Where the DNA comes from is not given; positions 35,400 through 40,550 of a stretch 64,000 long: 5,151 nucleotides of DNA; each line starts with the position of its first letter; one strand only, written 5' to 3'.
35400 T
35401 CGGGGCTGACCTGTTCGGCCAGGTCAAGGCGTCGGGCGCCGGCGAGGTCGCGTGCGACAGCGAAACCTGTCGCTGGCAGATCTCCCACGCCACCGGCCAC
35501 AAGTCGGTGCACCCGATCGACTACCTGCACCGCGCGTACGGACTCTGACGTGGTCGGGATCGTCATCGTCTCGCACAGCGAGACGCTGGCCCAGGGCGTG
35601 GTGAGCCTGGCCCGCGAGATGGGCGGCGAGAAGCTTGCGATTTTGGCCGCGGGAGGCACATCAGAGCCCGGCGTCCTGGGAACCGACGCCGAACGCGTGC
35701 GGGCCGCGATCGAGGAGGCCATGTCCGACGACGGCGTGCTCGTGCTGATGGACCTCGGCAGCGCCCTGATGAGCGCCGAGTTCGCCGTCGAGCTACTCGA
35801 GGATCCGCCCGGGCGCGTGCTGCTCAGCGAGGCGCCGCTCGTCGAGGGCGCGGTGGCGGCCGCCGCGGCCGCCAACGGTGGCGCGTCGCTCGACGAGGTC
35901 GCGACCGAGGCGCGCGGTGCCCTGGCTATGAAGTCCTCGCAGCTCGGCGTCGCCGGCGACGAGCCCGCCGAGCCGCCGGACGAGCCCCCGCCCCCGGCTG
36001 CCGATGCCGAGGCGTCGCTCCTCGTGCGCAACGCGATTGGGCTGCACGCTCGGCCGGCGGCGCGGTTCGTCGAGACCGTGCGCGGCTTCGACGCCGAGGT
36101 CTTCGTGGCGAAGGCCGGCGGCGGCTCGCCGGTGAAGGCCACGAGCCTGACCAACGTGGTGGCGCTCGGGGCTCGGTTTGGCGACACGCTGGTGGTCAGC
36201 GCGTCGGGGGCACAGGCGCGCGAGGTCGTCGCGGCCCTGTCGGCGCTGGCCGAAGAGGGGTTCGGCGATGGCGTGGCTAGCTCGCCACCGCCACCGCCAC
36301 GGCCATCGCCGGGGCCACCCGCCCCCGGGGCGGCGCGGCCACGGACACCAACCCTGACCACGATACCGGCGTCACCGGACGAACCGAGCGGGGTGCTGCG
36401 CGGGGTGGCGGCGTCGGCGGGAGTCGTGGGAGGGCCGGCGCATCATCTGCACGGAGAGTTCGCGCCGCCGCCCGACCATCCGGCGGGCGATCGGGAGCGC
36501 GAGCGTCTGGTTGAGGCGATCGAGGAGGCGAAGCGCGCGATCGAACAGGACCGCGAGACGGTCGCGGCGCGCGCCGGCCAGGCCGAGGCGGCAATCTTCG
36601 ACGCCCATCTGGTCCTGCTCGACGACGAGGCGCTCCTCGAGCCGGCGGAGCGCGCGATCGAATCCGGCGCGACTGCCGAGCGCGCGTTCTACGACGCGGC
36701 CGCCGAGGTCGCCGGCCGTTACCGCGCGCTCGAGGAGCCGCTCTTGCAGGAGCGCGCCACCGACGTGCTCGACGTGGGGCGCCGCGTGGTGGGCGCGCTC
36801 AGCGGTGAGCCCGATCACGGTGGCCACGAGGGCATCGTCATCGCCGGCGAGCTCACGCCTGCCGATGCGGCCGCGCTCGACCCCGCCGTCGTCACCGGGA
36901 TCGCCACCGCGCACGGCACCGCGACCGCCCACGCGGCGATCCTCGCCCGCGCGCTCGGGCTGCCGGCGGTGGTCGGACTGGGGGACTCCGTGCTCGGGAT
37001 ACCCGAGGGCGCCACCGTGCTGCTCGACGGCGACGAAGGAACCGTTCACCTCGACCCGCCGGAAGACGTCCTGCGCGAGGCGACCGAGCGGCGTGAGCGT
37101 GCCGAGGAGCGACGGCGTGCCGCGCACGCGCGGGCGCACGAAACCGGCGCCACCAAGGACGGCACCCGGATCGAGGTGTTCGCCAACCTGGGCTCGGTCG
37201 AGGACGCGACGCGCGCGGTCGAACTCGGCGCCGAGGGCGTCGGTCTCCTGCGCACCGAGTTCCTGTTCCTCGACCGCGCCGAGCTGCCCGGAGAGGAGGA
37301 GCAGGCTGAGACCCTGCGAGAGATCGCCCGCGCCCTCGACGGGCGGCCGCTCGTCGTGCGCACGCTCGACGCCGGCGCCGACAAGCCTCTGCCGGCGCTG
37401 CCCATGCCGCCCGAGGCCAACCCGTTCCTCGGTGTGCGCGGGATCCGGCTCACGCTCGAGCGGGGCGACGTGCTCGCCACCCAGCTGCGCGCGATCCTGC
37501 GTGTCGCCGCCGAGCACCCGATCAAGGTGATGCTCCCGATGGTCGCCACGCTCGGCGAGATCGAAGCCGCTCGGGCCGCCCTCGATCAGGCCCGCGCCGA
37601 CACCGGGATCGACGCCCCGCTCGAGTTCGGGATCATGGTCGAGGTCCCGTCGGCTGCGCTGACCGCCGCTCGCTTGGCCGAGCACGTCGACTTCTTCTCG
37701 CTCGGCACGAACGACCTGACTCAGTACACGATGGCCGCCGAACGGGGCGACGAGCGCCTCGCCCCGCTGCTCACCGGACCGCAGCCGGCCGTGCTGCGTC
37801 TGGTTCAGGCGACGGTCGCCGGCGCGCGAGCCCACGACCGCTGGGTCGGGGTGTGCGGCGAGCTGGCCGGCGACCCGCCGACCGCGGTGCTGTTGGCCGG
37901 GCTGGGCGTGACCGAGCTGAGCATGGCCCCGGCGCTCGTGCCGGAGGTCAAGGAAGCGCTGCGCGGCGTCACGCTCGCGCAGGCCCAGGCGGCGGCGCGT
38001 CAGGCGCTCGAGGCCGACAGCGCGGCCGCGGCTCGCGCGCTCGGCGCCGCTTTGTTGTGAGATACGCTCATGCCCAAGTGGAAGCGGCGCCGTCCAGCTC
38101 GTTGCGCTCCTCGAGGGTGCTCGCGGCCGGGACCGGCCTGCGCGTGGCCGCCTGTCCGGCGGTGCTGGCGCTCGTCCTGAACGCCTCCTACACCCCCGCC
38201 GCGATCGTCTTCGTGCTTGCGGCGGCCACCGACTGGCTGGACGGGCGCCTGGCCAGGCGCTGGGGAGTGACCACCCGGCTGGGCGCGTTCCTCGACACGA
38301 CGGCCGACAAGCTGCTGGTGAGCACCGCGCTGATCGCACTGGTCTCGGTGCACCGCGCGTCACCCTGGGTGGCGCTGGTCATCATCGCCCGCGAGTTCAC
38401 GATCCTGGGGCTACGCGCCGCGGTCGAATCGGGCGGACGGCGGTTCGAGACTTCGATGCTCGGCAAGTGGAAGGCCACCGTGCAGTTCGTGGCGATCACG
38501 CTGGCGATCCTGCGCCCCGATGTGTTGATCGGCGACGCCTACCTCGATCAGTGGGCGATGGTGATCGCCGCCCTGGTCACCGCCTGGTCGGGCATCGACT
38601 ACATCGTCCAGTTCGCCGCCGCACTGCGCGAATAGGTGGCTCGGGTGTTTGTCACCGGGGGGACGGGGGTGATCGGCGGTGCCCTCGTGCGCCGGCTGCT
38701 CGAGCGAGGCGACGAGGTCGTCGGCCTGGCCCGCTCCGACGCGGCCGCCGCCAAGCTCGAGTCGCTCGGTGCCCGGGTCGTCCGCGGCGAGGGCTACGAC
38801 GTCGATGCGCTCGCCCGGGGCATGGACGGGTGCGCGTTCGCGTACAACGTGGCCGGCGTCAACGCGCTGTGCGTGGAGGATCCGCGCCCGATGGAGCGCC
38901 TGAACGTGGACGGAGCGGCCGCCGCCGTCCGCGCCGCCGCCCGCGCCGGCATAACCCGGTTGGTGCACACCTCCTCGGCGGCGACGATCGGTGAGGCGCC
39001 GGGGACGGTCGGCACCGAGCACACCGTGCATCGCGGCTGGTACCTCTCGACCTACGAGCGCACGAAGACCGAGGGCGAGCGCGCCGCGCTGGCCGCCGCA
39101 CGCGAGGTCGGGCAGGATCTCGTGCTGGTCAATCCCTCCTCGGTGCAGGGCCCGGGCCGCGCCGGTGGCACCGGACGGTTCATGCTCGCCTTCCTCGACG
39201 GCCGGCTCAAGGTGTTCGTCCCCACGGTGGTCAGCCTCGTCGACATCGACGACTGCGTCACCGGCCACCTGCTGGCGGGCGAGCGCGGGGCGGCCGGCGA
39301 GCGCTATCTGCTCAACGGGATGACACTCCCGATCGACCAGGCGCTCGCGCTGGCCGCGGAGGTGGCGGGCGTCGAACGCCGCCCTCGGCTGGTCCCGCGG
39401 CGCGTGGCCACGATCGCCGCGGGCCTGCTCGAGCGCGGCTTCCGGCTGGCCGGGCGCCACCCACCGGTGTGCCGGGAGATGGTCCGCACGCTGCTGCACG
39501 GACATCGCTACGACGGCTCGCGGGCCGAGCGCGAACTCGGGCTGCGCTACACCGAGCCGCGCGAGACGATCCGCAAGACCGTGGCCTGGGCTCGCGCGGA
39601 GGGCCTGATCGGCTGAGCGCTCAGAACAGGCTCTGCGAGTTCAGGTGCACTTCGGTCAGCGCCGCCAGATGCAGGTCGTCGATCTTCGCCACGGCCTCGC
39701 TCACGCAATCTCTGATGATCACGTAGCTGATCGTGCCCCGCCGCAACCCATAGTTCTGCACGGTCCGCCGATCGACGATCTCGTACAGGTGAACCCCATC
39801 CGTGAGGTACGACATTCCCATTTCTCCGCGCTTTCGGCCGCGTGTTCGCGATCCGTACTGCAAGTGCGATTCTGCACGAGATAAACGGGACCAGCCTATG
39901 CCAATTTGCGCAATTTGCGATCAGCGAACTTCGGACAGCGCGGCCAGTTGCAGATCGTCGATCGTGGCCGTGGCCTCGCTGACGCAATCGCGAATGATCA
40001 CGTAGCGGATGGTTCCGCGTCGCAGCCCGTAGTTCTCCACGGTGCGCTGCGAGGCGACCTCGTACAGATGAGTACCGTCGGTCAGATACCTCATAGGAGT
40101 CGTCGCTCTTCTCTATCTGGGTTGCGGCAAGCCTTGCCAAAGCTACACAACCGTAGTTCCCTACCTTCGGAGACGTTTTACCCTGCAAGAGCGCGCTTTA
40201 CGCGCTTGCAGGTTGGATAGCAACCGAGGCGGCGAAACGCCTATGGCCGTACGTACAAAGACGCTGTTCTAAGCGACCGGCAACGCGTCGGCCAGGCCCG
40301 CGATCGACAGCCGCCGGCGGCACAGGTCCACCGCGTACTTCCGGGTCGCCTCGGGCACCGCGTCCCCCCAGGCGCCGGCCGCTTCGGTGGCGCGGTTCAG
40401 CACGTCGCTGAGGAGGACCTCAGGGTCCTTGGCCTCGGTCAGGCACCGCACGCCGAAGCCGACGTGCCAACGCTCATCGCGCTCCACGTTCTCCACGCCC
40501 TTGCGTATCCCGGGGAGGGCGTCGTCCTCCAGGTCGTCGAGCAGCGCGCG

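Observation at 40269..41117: R2-like di-iron protein translationally coupled to pqqE: candidate extra component of PQQ biosynthesis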

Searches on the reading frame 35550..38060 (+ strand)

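Call 16: search_protein_families(library=pfam, proteins=[window:35550-38060:+], max_evalue=0.001)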
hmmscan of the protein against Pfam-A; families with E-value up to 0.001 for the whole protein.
window:35550-38060:+ (836 aa): 5 families
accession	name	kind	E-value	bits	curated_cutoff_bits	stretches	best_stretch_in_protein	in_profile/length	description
PF02896.24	PEP-utilizers_C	-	3.8e-101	338.6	22.8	1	530-807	9-291/293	PEP-utilising enzyme, PEP-binding domain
PF03610.21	EIIA-man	-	3.6e-24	85.6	21.4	1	3-117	1-115/116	PTS system fructose IIA component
PF00381.24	PTS-HPr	-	3.5e-21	75.5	23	1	155-235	3-80/81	PTS HPr component phosphorylation site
PF05524.18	PEP-utilisers_N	-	4.7e-21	75.6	24.4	1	284-402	1-121/121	PEP-utilising enzyme, N-terminal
PF00391.29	PEP-utilizers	-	1.3e-16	60.3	23.1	1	428-497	5-72/72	PEP-utilising enzyme, mobile domain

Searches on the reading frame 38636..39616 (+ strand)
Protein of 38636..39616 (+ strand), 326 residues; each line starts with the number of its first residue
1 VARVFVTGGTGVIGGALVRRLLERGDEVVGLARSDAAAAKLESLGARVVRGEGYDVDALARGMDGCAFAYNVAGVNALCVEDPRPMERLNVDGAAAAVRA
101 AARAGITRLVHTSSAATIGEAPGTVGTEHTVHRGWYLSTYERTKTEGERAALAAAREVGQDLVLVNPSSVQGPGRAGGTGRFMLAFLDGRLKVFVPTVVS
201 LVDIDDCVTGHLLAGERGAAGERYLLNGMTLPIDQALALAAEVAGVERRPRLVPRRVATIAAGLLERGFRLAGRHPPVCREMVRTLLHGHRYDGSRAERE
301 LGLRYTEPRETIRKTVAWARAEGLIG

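Call 16: search_protein_families(library=pfam, proteins=[window:38636-39616:+], max_evalue=0.001)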
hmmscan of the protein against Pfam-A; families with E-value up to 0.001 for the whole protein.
window:38636-39616:+ (326 aa): 8 families
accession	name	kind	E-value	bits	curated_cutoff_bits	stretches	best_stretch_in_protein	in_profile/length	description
PF01370.27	Epimerase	-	1.1e-25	90.9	20.9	1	4-224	1-237/240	NAD dependent epimerase/dehydratase family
PF01073.25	3Beta_HSD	-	1.9e-14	53.8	22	1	6-156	2-162/280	3-beta hydroxysteroid dehydrogenase/isomerase family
PF13460.12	NAD_binding_10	-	2.4e-14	54.1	27.2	1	8-167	1-143/184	NAD(P)H-binding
PF07993.18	NAD_binding_4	-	1.1e-10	41.6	20.1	1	82-179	104-216/258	Male sterility protein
PF16363.11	GDP_Man_Dehyd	-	5.1e-10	39.7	27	1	5-175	1-188/332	GDP-mannose 4,6 dehydratase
PF05368.20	NmrA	-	2.5e-09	37.6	27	1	3-113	4-106/298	NmrA-like family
PF04321.23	RmlD_sub_bind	-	4e-06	26.6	27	1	3-156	2-141/287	RmlD substrate binding domain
PF02254.24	TrkA_N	-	0.00058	20.6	23.8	0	9-60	5-56/116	TrkA-N domain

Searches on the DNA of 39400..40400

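Call 76: search_rna_families(source=window, start=39400, end=40400, threshold=evalue, max_evalue=0.1, show_alignments=2)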
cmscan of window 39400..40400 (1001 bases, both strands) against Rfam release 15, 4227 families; matches with E-value up to 0.1: 1.
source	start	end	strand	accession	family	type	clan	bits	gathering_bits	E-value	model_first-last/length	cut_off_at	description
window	39819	39993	-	RF03018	RT-15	Gene; sRNA;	-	20.8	82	0.016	1-192/192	no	RT-15 RNA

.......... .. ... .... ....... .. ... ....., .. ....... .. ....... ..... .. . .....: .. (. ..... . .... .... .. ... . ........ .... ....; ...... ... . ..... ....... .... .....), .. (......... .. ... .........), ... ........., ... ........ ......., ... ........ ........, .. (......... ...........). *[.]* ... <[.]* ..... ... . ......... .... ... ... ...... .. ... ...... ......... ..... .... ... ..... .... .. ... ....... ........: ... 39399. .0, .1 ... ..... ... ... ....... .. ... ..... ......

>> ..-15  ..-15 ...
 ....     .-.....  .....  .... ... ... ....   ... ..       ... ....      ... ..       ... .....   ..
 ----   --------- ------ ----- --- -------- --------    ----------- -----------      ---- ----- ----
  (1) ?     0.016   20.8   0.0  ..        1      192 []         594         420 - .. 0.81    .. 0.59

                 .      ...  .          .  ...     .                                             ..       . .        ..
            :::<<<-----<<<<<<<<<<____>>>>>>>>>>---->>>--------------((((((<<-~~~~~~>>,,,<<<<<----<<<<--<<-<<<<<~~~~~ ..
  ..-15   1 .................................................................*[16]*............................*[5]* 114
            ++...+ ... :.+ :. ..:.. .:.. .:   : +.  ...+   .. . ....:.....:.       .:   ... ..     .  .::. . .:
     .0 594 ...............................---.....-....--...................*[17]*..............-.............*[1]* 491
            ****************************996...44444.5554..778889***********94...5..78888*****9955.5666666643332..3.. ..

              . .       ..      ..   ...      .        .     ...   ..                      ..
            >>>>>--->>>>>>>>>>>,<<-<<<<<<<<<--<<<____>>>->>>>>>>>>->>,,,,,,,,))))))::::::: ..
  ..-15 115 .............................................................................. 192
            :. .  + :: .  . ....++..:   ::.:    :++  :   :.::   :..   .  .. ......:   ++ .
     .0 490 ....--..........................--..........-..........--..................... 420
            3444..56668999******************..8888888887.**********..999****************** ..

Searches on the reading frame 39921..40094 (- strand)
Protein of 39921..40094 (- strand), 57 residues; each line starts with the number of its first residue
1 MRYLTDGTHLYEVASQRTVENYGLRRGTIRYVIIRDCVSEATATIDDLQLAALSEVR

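Call 81: search_protein_families(library=pfam, proteins=[window:39924-40094:-], max_evalue=1)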
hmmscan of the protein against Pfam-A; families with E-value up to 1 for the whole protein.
seq(57 aa): 0 families

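Call 82: search_protein_families(library=ncbifam, proteins=[window:39924-40094:-], max_evalue=1)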
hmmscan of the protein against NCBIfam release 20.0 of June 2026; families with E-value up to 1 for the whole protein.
seq(57 aa): 0 families

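Call 85: search_solved_structures(query=window:39924-40094:-, max_evalue=10)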
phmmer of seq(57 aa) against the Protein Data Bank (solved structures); distinct sequences matched with E-value up to 10: 1.
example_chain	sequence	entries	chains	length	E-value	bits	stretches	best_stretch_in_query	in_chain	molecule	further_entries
9l5r_d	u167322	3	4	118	1.5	12.4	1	18-48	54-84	Small nuclear ribonucleoprotein Sm D1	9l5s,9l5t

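Call 89: predict_structure(protein=window:39921-40094:-)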
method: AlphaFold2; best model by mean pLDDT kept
length: 57 residues; sequences in the alignment: 1
mean_pLDDT: 50.1   pTM: 0.34
mean pLDDT of the five models: 50.1, 50.0, 50.0, 45.1, 44.8
residues with pLDDT >= 90: 0; 70-90: 0; 50-70: 24; < 50: 33
segments of 3 or more residues with pLDDT < 50: 16-44, 54-57
pLDDT, mean of each block of 10 residues (from residue 1): 64 55 41 41 52 47
secondary structure, 60 per line:
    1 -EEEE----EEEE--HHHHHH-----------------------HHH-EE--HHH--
elements in order: E2-5 E10-13 H16-21
